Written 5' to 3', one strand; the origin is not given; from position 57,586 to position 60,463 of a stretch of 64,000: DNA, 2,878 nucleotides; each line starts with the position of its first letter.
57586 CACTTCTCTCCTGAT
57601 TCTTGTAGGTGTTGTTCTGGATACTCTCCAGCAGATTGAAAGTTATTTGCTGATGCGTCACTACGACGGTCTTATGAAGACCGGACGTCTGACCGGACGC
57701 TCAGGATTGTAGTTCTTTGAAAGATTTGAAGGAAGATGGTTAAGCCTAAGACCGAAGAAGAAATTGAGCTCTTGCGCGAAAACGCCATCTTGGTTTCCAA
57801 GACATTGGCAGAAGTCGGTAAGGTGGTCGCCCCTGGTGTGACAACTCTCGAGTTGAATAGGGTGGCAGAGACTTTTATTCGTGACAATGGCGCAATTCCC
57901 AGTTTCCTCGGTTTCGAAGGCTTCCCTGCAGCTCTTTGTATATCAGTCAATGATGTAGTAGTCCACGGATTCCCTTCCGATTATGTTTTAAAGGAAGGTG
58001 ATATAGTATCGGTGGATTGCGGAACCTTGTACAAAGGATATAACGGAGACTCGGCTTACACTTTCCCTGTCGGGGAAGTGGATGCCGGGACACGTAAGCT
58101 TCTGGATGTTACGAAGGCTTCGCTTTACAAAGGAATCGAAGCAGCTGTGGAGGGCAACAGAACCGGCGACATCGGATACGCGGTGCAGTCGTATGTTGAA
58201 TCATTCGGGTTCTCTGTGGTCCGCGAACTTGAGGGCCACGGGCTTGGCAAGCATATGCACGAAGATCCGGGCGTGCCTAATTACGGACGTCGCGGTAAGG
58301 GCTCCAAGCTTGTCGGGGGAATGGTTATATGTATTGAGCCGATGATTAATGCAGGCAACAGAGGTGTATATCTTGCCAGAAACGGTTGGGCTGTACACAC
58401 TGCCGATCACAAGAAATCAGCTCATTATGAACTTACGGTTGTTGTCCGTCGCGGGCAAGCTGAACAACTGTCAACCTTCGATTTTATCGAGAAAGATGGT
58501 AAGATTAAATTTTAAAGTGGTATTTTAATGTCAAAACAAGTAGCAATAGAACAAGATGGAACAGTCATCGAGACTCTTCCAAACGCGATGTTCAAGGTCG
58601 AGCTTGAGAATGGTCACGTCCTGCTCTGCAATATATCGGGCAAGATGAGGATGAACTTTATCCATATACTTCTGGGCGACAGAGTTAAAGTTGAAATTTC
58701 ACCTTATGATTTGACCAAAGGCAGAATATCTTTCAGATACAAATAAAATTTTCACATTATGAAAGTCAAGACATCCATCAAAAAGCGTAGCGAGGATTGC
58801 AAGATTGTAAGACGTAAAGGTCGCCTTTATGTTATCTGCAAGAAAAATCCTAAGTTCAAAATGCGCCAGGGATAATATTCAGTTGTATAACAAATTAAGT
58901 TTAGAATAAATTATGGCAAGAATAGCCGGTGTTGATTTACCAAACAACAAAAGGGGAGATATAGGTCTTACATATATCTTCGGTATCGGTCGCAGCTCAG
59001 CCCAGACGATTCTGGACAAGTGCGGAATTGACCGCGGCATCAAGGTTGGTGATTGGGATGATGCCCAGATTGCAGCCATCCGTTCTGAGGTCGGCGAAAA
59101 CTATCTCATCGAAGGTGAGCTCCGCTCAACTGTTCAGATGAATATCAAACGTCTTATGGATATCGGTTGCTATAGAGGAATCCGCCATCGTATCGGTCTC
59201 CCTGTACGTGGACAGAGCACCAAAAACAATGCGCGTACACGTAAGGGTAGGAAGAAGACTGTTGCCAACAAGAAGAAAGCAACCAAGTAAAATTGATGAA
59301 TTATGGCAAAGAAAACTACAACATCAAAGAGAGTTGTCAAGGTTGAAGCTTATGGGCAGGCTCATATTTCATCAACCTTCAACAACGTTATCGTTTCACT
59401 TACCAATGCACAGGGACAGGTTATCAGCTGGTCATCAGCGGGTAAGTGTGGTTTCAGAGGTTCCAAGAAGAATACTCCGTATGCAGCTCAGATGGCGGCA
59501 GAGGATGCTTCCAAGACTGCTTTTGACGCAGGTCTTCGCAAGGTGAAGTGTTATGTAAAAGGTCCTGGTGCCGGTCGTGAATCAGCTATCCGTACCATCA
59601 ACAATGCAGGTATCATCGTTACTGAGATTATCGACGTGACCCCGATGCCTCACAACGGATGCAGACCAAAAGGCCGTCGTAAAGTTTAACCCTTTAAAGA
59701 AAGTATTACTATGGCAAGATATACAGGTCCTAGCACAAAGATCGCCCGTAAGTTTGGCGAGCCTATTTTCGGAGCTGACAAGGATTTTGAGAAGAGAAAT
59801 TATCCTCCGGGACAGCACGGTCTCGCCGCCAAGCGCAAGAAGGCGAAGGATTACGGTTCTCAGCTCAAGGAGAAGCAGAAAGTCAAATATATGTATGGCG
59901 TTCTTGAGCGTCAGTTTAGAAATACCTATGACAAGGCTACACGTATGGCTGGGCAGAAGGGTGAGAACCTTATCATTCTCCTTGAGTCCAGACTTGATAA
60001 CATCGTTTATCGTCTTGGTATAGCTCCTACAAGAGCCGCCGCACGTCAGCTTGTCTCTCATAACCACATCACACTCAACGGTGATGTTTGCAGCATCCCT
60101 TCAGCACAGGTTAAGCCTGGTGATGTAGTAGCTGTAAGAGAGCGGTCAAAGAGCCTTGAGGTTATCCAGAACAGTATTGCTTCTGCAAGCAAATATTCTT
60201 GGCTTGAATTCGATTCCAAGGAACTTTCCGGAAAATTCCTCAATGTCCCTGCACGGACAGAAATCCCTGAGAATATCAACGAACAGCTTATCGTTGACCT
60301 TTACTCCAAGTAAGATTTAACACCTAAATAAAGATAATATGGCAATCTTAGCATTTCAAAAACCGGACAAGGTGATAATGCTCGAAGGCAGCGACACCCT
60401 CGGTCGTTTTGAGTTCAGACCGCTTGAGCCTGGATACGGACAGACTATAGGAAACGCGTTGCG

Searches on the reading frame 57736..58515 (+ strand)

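Call 85: search_protein_families(library=ncbifam, max_evalue=1e-8, proteins=[window:57736-58515:+])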
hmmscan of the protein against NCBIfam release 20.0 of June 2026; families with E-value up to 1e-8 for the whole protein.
window:57736-58515:+ (259 aa): 8 families
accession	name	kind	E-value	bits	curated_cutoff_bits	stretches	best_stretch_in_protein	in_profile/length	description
TIGR00500.1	met_pdase_I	equivalog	9.6e-85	284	171.35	1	5-246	4-245/247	type I methionyl aminopeptidase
NF009533.0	PRK12897.1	equivalog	7.3e-72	241.7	488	1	1-239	1-239/248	type I methionyl aminopeptidase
NF005583.0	PRK07281.1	equivalog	1.3e-54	185.4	445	2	99-239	130-271/286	methionyl aminopeptidase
NF008970.0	PRK12318.1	equivalog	2.3e-47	161.7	267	1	5-248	44-289/291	methionyl aminopeptidase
TIGR00501.1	met_pdase_II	equivalog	1.3e-27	97.2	222.65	1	12-208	7-195/295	type II methionyl aminopeptidase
NF040821.1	dipep_PepQ_Arch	equivalog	9.9e-17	61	630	1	5-205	123-315/346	Xaa-Pro dipeptidase PepQ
NF007310.0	PRK09795.1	equivalog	3.2e-14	52.5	393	1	5-210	128-330/361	aminopeptidase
NF008131.0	PRK10879.1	equivalog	1.8e-10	40.2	465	1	5-140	174-305/438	Xaa-Pro aminopeptidase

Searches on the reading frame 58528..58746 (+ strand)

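Call 85: search_protein_families(library=ncbifam, max_evalue=1e-8, proteins=[window:58528-58746:+])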
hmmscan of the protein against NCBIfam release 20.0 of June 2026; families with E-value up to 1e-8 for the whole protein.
window:58528-58746:+ (72 aa): 1 family
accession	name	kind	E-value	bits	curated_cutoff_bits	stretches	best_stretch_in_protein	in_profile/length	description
TIGR00008.1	infA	equivalog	2.1e-32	110.9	61.15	1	3-71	1-69/69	translation initiation factor IF-1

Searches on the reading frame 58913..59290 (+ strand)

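Call 85: search_protein_families(library=ncbifam, max_evalue=1e-8, proteins=[window:58913-59290:+])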
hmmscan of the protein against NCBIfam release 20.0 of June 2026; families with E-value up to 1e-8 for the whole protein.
window:58913-59290:+ (125 aa): 3 families
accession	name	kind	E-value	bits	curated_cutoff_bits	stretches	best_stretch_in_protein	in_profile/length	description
TIGR03631.1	uS13_bact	equivalog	3.3e-50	169.3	130.45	1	3-115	1-113/113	30S ribosomal protein S13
NF003140.0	PRK04053.1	equivalog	4.8e-21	75.5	159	1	63-122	95-152/157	30S ribosomal protein S13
TIGR03629.1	uS13_arch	equivalog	6.5e-21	75.1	175.55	1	63-117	88-140/144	30S ribosomal protein S13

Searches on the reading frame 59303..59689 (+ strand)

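Call 85: search_protein_families(library=ncbifam, max_evalue=1e-8, proteins=[window:59303-59689:+])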
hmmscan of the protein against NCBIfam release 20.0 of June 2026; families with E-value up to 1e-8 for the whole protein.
window:59303-59689:+ (128 aa): 4 families
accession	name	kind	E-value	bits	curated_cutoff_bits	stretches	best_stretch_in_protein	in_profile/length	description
NF003698.1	PRK05309.1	equivalog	2.6e-54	182.7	111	1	9-127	2-120/120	30S ribosomal protein S11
TIGR03632.1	uS11_bact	equivalog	1.1e-51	174.2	154.5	1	10-124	2-116/117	30S ribosomal protein S11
NF007176.0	PRK09607.1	equivalog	1.3e-21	77.2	182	1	15-127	7-128/132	30S ribosomal protein S11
TIGR03628.1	arch_S11P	equivalog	7.7e-19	68.3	182.35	1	17-123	2-117/117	30S ribosomal protein S11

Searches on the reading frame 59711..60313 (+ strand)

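Call 85: search_protein_families(library=ncbifam, max_evalue=1e-8, proteins=[window:59711-60313:+])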
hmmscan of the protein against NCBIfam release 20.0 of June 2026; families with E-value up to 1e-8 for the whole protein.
window:59711-60313:+ (200 aa): 4 families
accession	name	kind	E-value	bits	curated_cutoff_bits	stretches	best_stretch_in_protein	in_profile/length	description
NF003717.0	PRK05327.1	equivalog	4.9e-82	274.7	116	1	1-200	1-202/202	30S ribosomal protein S4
TIGR01017.1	rpsD_bact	equivalog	6.4e-76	254.5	177.2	1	3-200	1-200/200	30S ribosomal protein S4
NF003139.0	PRK04051.1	equivalog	8.3e-12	45.3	138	1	90-139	100-149/179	30S ribosomal protein S4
TIGR01018.1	uS4_arch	equivalog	2.7e-09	37.1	82.25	1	90-135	101-146/162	30S ribosomal protein S4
